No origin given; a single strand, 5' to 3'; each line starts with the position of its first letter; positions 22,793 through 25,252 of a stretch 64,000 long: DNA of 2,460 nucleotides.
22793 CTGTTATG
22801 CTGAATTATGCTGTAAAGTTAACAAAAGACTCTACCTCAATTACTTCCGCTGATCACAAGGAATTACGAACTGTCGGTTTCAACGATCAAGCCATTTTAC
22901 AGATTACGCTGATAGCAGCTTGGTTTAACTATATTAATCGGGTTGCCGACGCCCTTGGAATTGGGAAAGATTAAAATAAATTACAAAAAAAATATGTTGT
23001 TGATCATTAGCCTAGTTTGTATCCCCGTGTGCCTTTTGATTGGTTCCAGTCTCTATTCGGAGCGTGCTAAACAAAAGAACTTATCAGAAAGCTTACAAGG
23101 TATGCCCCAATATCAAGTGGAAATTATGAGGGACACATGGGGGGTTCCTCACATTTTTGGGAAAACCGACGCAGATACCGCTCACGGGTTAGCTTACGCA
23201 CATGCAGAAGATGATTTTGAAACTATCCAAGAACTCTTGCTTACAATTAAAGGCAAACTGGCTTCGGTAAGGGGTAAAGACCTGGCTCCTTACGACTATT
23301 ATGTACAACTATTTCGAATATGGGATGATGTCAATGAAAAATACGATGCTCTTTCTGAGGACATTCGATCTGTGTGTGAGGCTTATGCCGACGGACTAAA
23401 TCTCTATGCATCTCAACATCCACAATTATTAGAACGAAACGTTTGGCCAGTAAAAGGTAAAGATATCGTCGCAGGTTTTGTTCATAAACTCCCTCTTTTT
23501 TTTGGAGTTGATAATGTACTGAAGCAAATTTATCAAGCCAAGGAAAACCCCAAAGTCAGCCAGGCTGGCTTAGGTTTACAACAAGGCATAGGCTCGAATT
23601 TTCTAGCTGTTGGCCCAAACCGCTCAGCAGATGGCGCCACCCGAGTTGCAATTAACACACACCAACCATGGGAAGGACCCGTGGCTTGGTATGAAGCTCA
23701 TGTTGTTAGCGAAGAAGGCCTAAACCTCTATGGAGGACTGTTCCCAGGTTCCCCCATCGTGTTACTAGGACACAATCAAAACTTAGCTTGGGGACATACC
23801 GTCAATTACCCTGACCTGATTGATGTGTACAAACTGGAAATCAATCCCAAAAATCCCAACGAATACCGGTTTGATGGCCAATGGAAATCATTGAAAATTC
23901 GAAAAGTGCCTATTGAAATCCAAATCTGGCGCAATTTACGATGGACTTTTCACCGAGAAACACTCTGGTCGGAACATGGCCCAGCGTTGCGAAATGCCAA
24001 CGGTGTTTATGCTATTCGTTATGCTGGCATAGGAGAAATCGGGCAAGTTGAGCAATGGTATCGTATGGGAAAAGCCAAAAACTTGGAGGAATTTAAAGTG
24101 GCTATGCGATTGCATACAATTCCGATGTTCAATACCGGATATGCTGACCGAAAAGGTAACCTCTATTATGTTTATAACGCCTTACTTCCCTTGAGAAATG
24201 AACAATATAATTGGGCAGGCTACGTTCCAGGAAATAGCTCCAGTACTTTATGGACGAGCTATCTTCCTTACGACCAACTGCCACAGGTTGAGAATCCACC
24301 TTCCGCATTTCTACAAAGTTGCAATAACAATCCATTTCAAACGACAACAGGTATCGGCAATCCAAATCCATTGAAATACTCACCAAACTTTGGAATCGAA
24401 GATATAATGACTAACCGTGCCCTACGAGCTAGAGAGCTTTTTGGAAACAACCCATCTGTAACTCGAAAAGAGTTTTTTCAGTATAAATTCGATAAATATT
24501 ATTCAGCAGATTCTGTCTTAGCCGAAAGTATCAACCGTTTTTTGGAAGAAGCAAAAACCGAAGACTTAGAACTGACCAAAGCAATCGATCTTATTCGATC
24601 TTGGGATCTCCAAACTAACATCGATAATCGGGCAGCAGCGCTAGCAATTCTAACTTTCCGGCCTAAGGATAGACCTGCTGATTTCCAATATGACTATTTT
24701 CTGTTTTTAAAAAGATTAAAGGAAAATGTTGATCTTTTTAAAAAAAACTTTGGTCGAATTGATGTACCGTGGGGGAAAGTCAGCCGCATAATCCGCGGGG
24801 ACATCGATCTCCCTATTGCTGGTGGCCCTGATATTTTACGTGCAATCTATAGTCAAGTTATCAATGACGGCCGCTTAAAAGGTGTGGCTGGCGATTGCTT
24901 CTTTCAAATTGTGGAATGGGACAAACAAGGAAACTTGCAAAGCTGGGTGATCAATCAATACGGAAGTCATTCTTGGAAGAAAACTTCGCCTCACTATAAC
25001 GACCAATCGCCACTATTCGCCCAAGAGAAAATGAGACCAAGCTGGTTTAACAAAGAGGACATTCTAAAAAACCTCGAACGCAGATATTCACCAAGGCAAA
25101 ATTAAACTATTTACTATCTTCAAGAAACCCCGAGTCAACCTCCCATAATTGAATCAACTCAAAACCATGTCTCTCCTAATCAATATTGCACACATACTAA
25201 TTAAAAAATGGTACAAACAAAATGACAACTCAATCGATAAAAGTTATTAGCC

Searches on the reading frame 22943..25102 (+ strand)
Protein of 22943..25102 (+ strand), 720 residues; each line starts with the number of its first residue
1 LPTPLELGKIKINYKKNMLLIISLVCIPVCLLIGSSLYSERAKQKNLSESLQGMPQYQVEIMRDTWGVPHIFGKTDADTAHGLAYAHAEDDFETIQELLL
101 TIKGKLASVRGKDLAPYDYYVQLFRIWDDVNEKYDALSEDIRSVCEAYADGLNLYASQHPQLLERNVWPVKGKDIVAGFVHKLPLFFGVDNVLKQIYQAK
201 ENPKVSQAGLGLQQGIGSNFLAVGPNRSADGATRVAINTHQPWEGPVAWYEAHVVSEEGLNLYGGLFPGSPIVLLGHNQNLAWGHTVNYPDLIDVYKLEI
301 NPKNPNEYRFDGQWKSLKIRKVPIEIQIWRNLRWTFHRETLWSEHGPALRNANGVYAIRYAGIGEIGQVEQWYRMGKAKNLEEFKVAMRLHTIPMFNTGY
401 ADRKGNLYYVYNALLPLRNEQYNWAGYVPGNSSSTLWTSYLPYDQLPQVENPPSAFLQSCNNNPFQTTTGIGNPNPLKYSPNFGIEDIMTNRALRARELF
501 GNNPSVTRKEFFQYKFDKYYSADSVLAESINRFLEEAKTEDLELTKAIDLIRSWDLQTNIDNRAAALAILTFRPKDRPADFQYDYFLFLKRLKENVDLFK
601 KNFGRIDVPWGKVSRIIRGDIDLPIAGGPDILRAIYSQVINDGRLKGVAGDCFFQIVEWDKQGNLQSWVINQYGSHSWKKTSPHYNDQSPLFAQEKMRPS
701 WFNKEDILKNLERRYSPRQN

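Call 15: search_protein_families(library=pfam, proteins=[window:22943-25102:+], max_evalue=0.001)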
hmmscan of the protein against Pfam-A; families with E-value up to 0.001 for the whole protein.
window:22943-25102:+ (720 aa): 1 family
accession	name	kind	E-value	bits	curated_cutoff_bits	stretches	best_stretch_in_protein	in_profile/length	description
PF01804.23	Penicil_amidase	-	4e-113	380.2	21.3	1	58-707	1-673/675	Penicillin amidase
